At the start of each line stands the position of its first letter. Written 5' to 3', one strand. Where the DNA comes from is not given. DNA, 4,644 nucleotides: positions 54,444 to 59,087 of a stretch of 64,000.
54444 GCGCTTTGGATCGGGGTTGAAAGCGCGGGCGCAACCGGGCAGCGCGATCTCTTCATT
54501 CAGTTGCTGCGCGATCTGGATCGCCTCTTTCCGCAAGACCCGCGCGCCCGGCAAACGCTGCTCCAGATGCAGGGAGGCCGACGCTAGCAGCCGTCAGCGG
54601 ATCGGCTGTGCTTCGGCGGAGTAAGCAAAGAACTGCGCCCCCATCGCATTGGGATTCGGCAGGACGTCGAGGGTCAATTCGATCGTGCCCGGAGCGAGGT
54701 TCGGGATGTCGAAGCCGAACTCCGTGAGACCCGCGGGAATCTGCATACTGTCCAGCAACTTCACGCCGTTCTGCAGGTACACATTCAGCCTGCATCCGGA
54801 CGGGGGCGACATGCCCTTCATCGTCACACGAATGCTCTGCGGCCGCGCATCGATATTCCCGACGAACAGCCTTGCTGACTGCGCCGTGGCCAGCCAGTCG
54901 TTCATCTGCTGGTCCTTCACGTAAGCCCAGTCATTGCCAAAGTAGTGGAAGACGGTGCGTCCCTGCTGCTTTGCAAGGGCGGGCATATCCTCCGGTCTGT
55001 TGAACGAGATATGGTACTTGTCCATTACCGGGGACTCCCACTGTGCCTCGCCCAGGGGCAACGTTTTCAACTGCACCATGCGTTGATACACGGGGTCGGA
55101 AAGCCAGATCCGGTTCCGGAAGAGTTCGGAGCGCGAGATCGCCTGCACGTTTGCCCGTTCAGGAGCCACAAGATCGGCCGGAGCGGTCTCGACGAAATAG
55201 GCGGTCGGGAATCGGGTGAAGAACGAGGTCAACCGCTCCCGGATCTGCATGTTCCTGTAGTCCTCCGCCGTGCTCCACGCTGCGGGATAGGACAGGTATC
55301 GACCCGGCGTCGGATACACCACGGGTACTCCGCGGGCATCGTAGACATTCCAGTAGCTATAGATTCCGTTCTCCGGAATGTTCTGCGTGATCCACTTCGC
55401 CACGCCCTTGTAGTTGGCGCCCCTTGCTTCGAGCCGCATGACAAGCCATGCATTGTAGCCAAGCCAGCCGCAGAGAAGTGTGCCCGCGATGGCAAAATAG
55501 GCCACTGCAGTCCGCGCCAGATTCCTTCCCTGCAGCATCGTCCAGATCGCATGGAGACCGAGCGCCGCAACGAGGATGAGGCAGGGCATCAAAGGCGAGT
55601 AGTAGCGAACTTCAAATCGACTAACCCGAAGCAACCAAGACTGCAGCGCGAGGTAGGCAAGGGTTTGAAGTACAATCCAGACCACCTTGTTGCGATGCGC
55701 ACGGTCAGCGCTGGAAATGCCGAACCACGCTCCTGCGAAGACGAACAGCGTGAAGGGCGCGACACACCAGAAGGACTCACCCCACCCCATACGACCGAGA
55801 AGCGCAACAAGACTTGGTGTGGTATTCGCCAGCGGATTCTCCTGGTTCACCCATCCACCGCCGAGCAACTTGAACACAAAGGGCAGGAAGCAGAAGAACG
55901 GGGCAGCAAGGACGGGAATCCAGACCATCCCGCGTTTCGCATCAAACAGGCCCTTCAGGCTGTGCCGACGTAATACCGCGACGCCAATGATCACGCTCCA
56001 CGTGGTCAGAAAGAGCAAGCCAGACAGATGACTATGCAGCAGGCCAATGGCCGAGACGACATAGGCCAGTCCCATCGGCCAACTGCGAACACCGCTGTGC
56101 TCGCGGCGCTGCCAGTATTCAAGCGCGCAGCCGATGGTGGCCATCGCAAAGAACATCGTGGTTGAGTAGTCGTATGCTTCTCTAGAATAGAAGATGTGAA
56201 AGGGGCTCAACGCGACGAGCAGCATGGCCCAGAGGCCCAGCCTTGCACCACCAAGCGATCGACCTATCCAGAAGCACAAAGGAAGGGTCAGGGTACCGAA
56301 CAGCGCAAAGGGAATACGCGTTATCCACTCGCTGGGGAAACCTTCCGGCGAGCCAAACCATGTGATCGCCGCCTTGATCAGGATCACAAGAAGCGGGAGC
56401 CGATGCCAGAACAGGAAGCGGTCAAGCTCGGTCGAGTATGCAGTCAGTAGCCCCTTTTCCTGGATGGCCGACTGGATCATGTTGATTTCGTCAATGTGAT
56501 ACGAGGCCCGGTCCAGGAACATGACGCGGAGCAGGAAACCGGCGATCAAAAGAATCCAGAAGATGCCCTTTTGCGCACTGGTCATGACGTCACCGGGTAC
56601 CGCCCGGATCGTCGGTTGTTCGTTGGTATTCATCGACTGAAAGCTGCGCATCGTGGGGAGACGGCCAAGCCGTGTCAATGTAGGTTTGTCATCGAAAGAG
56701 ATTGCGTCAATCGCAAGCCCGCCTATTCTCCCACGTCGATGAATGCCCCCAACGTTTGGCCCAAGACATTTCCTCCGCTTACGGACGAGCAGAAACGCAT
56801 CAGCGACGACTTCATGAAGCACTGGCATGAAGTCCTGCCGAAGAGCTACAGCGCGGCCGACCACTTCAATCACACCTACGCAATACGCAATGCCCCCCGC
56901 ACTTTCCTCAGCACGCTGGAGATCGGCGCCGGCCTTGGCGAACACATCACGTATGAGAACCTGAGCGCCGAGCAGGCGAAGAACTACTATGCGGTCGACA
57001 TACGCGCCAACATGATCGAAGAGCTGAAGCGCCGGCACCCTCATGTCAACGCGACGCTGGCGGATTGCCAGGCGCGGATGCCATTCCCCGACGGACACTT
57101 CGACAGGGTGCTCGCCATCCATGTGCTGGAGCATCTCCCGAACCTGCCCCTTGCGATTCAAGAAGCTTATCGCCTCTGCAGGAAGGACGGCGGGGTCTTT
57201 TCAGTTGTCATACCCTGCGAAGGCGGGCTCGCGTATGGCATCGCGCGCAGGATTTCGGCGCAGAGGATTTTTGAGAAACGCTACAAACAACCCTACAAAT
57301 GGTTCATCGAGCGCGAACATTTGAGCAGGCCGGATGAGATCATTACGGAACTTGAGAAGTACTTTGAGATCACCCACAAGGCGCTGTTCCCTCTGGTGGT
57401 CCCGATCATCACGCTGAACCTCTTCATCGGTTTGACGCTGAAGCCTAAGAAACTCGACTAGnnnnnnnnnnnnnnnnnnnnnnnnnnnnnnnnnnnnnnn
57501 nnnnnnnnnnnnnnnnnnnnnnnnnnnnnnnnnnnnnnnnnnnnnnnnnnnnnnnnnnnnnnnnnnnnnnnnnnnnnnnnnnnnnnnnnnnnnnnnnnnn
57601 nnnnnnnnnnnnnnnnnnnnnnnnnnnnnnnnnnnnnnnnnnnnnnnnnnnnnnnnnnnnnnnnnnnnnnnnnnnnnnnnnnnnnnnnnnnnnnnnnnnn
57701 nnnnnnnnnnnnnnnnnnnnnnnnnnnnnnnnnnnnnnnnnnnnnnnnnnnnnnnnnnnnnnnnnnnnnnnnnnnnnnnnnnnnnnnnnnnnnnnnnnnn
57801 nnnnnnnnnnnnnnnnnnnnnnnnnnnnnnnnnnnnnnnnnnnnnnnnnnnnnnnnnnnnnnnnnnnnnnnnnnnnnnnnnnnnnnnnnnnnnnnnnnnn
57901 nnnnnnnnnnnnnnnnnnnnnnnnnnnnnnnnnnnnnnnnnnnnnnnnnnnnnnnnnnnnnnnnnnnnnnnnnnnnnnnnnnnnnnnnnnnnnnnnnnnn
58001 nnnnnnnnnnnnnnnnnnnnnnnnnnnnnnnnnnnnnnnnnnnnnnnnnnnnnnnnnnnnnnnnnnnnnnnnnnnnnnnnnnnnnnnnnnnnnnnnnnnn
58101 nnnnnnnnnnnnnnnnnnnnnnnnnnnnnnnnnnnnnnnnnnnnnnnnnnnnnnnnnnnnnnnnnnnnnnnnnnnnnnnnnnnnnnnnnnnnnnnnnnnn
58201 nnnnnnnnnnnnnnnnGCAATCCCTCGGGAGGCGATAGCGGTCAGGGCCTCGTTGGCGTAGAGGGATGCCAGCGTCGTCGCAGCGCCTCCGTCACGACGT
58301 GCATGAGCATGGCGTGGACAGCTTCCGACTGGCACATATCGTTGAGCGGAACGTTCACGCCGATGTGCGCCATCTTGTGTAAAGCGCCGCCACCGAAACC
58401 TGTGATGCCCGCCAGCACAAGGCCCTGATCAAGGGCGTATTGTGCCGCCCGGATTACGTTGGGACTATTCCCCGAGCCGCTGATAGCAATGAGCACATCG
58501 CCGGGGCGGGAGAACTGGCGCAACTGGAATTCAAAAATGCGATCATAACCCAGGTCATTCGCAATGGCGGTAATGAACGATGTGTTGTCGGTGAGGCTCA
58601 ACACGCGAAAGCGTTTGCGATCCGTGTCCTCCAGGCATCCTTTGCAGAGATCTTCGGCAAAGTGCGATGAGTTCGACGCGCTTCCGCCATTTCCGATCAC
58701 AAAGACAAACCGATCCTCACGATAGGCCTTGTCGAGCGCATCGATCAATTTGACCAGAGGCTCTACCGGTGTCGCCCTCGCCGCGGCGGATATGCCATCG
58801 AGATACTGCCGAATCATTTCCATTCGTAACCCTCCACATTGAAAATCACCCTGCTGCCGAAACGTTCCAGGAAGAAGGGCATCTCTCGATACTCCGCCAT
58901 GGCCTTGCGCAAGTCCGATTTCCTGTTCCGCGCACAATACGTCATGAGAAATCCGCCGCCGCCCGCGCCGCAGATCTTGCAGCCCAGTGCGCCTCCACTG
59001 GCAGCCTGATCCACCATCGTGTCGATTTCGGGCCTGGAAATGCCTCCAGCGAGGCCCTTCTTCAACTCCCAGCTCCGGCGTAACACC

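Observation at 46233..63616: About 17 kb glycosylation island: two GT2(Dpm1-like)/GT-C(ArnT/PMT-like) pairs, three methyltransferases and a complete GDP-heptose-type operon, next to a giant adhesin gene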

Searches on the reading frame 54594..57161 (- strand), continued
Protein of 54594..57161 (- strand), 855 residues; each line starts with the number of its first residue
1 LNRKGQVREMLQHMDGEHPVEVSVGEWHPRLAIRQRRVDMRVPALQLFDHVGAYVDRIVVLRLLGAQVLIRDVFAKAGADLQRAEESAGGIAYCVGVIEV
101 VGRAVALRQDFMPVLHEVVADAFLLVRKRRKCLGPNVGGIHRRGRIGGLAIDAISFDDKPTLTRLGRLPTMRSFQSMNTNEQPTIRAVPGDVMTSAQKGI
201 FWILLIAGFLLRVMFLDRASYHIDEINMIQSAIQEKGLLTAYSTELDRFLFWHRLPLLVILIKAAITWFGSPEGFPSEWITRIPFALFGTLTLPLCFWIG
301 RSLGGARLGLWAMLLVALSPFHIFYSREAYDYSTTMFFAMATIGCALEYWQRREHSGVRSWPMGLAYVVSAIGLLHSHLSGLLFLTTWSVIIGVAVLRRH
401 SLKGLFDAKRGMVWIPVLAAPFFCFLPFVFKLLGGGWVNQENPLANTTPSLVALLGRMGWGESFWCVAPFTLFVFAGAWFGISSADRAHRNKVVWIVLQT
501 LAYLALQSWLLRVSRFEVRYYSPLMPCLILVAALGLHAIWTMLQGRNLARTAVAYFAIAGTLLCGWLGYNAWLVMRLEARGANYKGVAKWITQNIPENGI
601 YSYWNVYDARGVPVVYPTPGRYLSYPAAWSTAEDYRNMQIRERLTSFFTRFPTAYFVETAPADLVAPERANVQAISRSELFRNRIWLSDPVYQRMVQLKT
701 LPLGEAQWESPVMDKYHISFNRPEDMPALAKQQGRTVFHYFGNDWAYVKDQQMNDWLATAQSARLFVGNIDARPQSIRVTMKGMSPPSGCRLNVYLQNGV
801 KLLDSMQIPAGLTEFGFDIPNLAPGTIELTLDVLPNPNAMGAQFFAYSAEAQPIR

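Call 29: predict_structure(alignment_id=A1)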
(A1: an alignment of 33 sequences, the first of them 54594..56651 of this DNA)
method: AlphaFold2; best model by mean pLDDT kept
length: 685 residues; sequences in the alignment: 33
mean_pLDDT: 91.9   pTM: 0.89
mean pLDDT of the five models: 91.9, 91.1, 90.9, 90.3, 89.8
residues with pLDDT >= 90: 548; 70-90: 104; 50-70: 18; < 50: 15
segments of 3 or more residues with pLDDT < 50: 1-3, 5-8, 10-17
pLDDT, mean of each block of 10 residues (from residue 1): 46 48 93 98 97 94 96 94 93 96 88 98 98 94 97 97 97 95 78 95 97 96 89 73 87 95 80 63 90 94 97 94 96 94 84 95 95 83 86 95 96 96 97 95 96 95 94 97 97 93 94 98 96 88 97 98 97 96 95 97 97 94 96 95 95 97 92 96 92
secondary structure, 60 per line:
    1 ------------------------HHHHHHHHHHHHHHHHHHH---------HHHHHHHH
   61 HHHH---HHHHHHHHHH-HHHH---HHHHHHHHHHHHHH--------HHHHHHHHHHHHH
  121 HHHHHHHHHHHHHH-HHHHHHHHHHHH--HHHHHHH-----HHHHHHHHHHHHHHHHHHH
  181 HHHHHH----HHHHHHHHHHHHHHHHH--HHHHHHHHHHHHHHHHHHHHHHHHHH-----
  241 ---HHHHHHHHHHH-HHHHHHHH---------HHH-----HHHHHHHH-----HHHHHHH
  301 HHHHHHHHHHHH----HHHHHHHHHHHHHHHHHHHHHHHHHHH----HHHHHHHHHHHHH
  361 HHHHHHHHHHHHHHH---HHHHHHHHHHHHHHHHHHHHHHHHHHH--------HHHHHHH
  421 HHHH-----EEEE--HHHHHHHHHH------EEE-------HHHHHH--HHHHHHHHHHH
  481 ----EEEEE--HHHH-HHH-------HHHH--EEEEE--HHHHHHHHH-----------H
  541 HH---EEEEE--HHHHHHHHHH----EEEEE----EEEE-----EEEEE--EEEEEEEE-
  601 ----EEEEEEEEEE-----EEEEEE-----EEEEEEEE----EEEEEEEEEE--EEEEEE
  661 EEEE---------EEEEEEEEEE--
elements in order (helices of 4 or more, strands of 3 or more residues): H25-43 H53-64 H68-77 H79-82 H86-99 H108-134 H136-147 H150-156 H162-186 H191-207 H210-235 H244-254 H256-263 H281-288 H294-312 H317-343 H348-375 H379-405 H414-424 E430-433 H436-445 E452-454 H462-467 H470-480 E485-489 H492-495 H507-510 E513-517 H520-528 E546-550 H553-562 E567-571 E576-579 E585-589 E592-599 E605-614 E620-625 E631-638 E643-652 E655-664 E674-683
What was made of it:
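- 54594..56651 (-): GT-C#2. A 685-aa polytopic GT-C-fold glycosyltransferase with an invariant D54-E55 at the start of the first juxtamembrane helix and a C-terminal CBM-like beta-sandwich. AF2 pLDDT 91.9 (call 29).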

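Call 31: fold_search(model_id=the predicted structure, library=pdb)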
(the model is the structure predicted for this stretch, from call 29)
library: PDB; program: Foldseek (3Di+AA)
matches with E <= 10: 1519; with E <= 0.001: 46
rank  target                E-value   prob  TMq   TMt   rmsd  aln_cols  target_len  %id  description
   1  7oci_F                1.6e-09  1.00  0.40  0.43  10.8       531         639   14  Cryo-EM structure of yeast Ost6p containing oligosaccharyltransferase complex (released 2022-02-16)
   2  5f15                  5.1e-09  1.00  0.44  0.53   8.7       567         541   15  Crystal Structure of ArnT from Cupriavidus metallidurans bound to Undecaprenyl phosphate (released 2016-02-17)
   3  8b6l_I                5.8e-09  1.00  0.40  0.40   9.9       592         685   12  Subtomogram average of the human Sec61-TRAP-OSTA-translocon (released 2022-12-07)
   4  8agb_A                1.2e-08  1.00  0.39  0.41  11.9       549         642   14  Structure of yeast oligosaccharylransferase complex with lipid-linked oligosaccharide bound (released 2022-12-07)
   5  9n9j_I                1.4e-08  1.00  0.41  0.40   9.6       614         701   10  Structure of a GRP94 folding intermediate engaged with a CCDC134- and FKBP11-bound secretory translocon (released 2025-11-19)
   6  5ezm                  1.6e-08  1.00  0.42  0.52   9.2       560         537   15  Crystal Structure of ArnT from Cupriavidus metallidurans in the apo state (released 2016-02-17)
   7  6ftg_5                2.4e-08  1.00  0.39  0.41  13.0       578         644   13  Subtomogram average of OST-containing ribosome-translocon complexes from canine rough microsomal membranes (released 2018-03-21)
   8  6s7o_A                2.9e-08  1.00  0.41  0.43   8.9       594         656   11  Cryo-EM structure of human oligosaccharyltransferase complex OST-A (released 2019-12-18)
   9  6c26_A                3.6e-08  1.00  0.41  0.43  13.3       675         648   12  The Cryo-EM structure of a eukaryotic oligosaccharyl transferase complex (released 2018-01-31)
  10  8pn9_A                3.9e-08  1.00  0.42  0.43   9.8       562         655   11  Structure of human oligosaccharyltransferase OST-A complex bound to NGI-1 (released 2024-05-08)
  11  8age_A                4.5e-08  1.00  0.40  0.42  11.7       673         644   13  Structure of yeast oligosaccharylransferase complex with acceptor peptide bound (released 2022-12-07)
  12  6s7t_A                7.0e-08  1.00  0.41  0.40   9.2       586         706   13  Cryo-EM structure of human oligosaccharyltransferase complex OST-B (released 2019-12-18)
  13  3wak                  7.6e-08  1.00  0.42  0.35  12.7       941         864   10  Crystal structure of the Archaeoglobus fulgidus oligosaccharyltransferase (O29867_ARCFU) in the apo form (released 2013-10-30)
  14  6ezn_F                8.7e-08  1.00  0.39  0.41  12.1       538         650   14  Cryo-EM structure of the yeast oligosaccharyltransferase (OST) complex (released 2018-01-17)
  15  8agc_A                1.3e-07  1.00  0.39  0.39   8.9       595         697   14  Structure of yeast oligosaccharylransferase complex with lipid-linked oligosaccharide and non-acceptor peptide bound (released 2022-12-07)
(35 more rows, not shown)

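Call 53: search_protein_families(library=pfam, proteins=[L012:8158-9039:+, L012:9036-10004:+, L012:14429-15166:+, L012:16221-17534:+], max_evalue=1)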
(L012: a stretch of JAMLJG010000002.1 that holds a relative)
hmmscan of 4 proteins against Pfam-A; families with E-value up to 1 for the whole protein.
L012:8158-9039:+ (293 aa): 8 families
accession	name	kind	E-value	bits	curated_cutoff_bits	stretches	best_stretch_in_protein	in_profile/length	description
PF00106.31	adh_short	-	4.7e-53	180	26.6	1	9-202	1-190/195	short chain dehydrogenase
PF13561.12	adh_short_C2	-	1.1e-49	169.6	27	1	15-251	1-228/236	Enoyl-(Acyl carrier protein) reductase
PF08659.16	KR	-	1.5e-08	35.2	22.6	1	11-127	3-119/180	KR domain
PF23441.1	SDR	-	1.9e-07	31.2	27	1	45-200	45-200/258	SDR-like rossmann domain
PF13460.12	NAD_binding_10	-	7.1e-06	26.4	27.2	1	15-194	1-146/184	NAD(P)H-binding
PF02719.21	Polysacc_synt_2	-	0.00037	20.2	20.2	1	12-178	2-151/293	Polysaccharide biosynthesis protein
PF01370.27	Epimerase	-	0.056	13.3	20.9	1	11-107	1-83/240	NAD dependent epimerase/dehydratase family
PF03807.23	F420_oxidored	-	0.11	13.5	21.6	1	20-65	10-57/94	NADP oxidoreductase coenzyme F420-dependent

L012:9036-10004:+ (322 aa): 13 families
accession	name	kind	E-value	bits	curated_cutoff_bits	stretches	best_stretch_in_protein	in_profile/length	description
PF22725.1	GFO_IDH_MocA_C3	-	1.3e-26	93.5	27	1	125-244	2-123/124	GFO/IDH/MocA C-terminal domain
PF01408.29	GFO_IDH_MocA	-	6.7e-19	69.2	24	1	1-116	1-120/120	Oxidoreductase family, NAD-binding Rossmann fold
PF02894.22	GFO_IDH_MocA_C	-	2.1e-13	51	22.9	1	131-316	4-204/218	Oxidoreductase family, C-terminal alpha/beta domain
PF03447.22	NAD_binding_3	-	9e-08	33.3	24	1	20-112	20-113/116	Homoserine dehydrogenase, NAD binding domain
PF03807.23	F420_oxidored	-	1.6e-05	25.8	21.6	1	3-83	2-86/94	NADP oxidoreductase coenzyme F420-dependent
PF02423.21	OCD_Mu_crystall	-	0.00034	20.1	24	1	3-112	132-246/314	Ornithine cyclodeaminase/mu-crystallin family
PF02737.24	3HCDH_N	-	0.0041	17.5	22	1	2-56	1-56/180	3-hydroxyacyl-CoA dehydrogenase, NAD binding domain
PF03721.20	UDPG_MGDP_dh_N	-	0.0093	16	27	1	1-49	1-50/187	UDP-glucose/GDP-mannose dehydrogenase family, NAD binding domain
PF08635.15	ox_reductase_C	-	0.013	15.6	22.5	1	143-188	24-67/142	Putative oxidoreductase C terminal domain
PF03446.21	NAD_binding_2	-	0.044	14.2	21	1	2-66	1-63/161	NAD binding domain of 6-phosphogluconate dehydrogenase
PF03435.24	Sacchrp_dh_NADP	-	0.073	13.8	25.1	0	3-57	1-44/129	Saccharopine dehydrogenase NADP binding domain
PF07991.19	KARI_N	-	0.22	11.6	20.6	1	2-71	6-76/165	Acetohydroxy acid isomeroreductase, NADPH-binding domain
PF13671.12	AAA_33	-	0.28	11.9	27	1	63-110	51-97/143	AAA domain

L012:14429-15166:+ (245 aa): 2 families
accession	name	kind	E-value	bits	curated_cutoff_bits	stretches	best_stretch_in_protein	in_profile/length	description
PF00923.25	TAL_FSA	-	4.4e-43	148.1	27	1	18-241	2-282/285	Transaldolase/Fructose-6-phosphate aldolase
PF01206.22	TusA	-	0.18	12.1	28.6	0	164-192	11-40/70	Sulfurtransferase TusA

L012:16221-17534:+ (437 aa): 8 families
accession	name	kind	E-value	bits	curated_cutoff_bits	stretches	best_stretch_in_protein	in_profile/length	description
PF03721.20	UDPG_MGDP_dh_N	-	3.6e-27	95.6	27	1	1-179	1-184/187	UDP-glucose/GDP-mannose dehydrogenase family, NAD binding domain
PF03720.21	UDPG_MGDP_dh_C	-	2.6e-23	82.8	30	1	312-411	1-101/103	UDP-glucose/GDP-mannose dehydrogenase family, UDP binding domain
PF00984.24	UDPG_MGDP_dh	-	3.5e-21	75.6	25.4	1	195-287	1-92/94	UDP-glucose/GDP-mannose dehydrogenase family, central domain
PF03807.23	F420_oxidored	-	0.006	17.6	21.6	1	333-408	14-92/94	NADP oxidoreductase coenzyme F420-dependent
PF01656.29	CbiA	-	0.037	14.4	25.4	1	16-169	20-54/125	CobQ/CobB/MinD/ParA nucleotide binding domain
PF03446.21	NAD_binding_2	-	0.1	13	21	0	333-408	14-93/161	NAD binding domain of 6-phosphogluconate dehydrogenase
PF02153.23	PDH_N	-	0.17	11.8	26.5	1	333-408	1-79/154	Prephenate dehydrogenase, nucleotide-binding domain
PF01262.27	AlaDh_PNT_C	-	0.28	11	23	1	2-41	30-69/214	Alanine dehydrogenase/PNT, C-terminal domain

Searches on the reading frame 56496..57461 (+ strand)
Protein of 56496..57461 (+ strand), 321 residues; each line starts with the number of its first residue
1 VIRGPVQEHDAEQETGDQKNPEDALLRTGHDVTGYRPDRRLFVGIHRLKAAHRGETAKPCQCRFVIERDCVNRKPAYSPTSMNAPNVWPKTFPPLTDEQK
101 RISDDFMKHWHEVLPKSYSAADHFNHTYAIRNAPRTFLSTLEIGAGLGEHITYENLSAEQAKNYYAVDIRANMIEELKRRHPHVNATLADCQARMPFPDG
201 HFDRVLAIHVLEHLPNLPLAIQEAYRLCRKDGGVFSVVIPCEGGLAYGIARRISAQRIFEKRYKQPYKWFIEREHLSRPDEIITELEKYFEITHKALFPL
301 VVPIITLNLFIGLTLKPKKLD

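Call 3: search_protein_families(library=pfam, proteins=[window:56496-57461:+], max_evalue=0.001)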
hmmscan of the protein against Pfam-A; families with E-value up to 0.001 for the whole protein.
window:56496-57461:+ (321 aa): 5 families
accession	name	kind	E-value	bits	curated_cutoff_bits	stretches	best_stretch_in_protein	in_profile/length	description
PF08241.18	Methyltransf_11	-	5.5e-17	62.6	21.2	1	141-233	1-92/95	Methyltransferase domain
PF13649.12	Methyltransf_25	-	1.9e-13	51.4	27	1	141-232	2-97/97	Methyltransferase domain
PF13489.12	Methyltransf_23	-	3.8e-13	49.9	27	1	135-239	21-119/164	Methyltransferase domain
PF08242.18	Methyltransf_12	-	5.4e-11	43.5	30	1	141-233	1-97/98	Methyltransferase domain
PF13847.12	Methyltransf_31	-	1.7e-07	31.4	27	1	139-235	6-108/145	Methyltransferase domain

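Call 6: search_protein_families(library=ncbifam, proteins=[window:56496-57461:+], max_evalue=0.001)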
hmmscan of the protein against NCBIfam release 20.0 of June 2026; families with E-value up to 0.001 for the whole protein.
window:56496-57461:+ (321 aa): 12 families
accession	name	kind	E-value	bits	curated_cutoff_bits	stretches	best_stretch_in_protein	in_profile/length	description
NF045667.1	MTase_DVU1556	equivalog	3.9e-08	33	155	1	141-232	27-115/213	DVU_1556 family methyltransferase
NF041255.1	mycofact_MftM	equivalog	5.8e-08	32.4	200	1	158-231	158-236/289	mycofactocin oligosaccharide methyltransferase MftM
TIGR02072.1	BioC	equivalog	1.5e-06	28.2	184.95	1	139-234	37-130/244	malonyl-ACP O-methyltransferase BioC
NF001241.0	PRK00216.1-2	equivalog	7.2e-06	25.8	327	1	151-235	64-145/231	demethylmenaquinone methyltransferase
NF045825.1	FAmtase_mtf2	equivalog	3.1e-05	23.3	400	1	140-234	62-156/248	fatty-acid O-methyltransferase Mtf2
NF045823.1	PthPhpthDimycoMt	equivalog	6.6e-05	22.2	300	1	140-232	70-162/256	phthiotriol/phenolphthiotriol dimycocerosates methyltransferase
TIGR01934.1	MenG_MenH_UbiE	subfamily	0.00023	20.5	158.35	1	140-234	43-139/223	ubiquinone/menaquinone biosynthesis methyltransferase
NF045882.1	PLipidMtase_Leg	equivalog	0.00039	20.3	390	1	135-236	41-143/207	phospholipid N-methyltransferase PmtA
NF007610.0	PRK10258.1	equivalog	0.00039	19.8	342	1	134-234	40-136/251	malonyl-ACP O-methyltransferase BioC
NF040539.1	AST_met_ArsM_2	exception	0.00042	20.3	240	1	140-235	60-161/262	putative arsinothricin biosynthesis methyltransferase ArsM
TIGR01983.1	UbiG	equivalog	0.00054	19.3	102.95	1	136-236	49-151/228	bifunctional 2-polyprenyl-6-hydroxyphenol methylase/3-demethylubiquinol 3-O-methyltransferase UbiG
NF008300.0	PRK11088.1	equivalog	0.00086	18.9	303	0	139-236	88-179/272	23S rRNA (guanine(745)-N(1))-methyltransferase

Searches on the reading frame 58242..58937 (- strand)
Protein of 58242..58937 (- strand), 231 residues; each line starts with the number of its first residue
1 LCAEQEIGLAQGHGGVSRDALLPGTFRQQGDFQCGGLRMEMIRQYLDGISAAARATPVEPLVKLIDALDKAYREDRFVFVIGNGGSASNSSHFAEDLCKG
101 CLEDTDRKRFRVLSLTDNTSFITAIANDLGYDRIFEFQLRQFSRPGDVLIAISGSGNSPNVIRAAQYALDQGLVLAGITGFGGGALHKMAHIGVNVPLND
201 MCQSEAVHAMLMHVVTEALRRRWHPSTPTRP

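Call 4: search_protein_families(library=pfam, proteins=[window:58242-58937:-], max_evalue=0.001)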
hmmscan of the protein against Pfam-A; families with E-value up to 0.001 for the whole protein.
window:58242-58937:- (231 aa): 2 families
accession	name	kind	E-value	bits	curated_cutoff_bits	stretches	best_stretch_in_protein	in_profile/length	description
PF13580.11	SIS_2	-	8.3e-17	61.9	27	1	52-180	12-138/138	SIS domain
PF01380.27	SIS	-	2.8e-06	27.6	25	1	140-196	48-104/131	SIS domain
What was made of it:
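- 58242..58823 (-): GmhA-like sedoheptulose-7-P isomerase (SIS_2, 193 aa). Pfam SIS_2 (call 4).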

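Call 5: search_protein_families(library=ncbifam, proteins=[window:58242-58937:-], max_evalue=0.00001)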
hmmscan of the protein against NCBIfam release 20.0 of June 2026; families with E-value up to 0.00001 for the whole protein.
window:58242-58937:- (231 aa): 7 families
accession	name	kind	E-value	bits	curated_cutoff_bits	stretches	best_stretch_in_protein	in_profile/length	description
NF010546.0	PRK13936.1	equivalog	3.5e-34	118.3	276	1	45-219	11-188/197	phosphoheptose isomerase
TIGR00441.1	gmhA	equivalog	1.9e-30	106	209.45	1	70-218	6-152/154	D-sedoheptulose 7-phosphate isomerase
NF010547.0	PRK13938.1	equivalog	4.7e-30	104.7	320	1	66-219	36-187/196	D-sedoheptulose 7-phosphate isomerase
NF001628.0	PRK00414.1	equivalog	1.7e-25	89.8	265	1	68-216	37-183/192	D-sedoheptulose 7-phosphate isomerase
NF008138.0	PRK10886.1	equivalog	4.7e-19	68.9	352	1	51-189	18-153/196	DnaA initiator-associating protein DiaA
TIGR03127.2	RuMP_HxlB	equivalog_domain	7.8e-08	32.4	160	1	145-204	72-131/178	6-phospho-3-hexuloisomerase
NF041755.1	RuMP_HxlAB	equivalog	7.8e-07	28.4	500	0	144-212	287-353/391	bifunctional 3-hexulose-6-phosphate synthase/6-phospho-3-hexuloisomerase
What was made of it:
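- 58242..58823 (-): The best NCBIfam hits are all phosphoheptose isomerase, 118 bits, below the equivalog cutoff (call 5).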
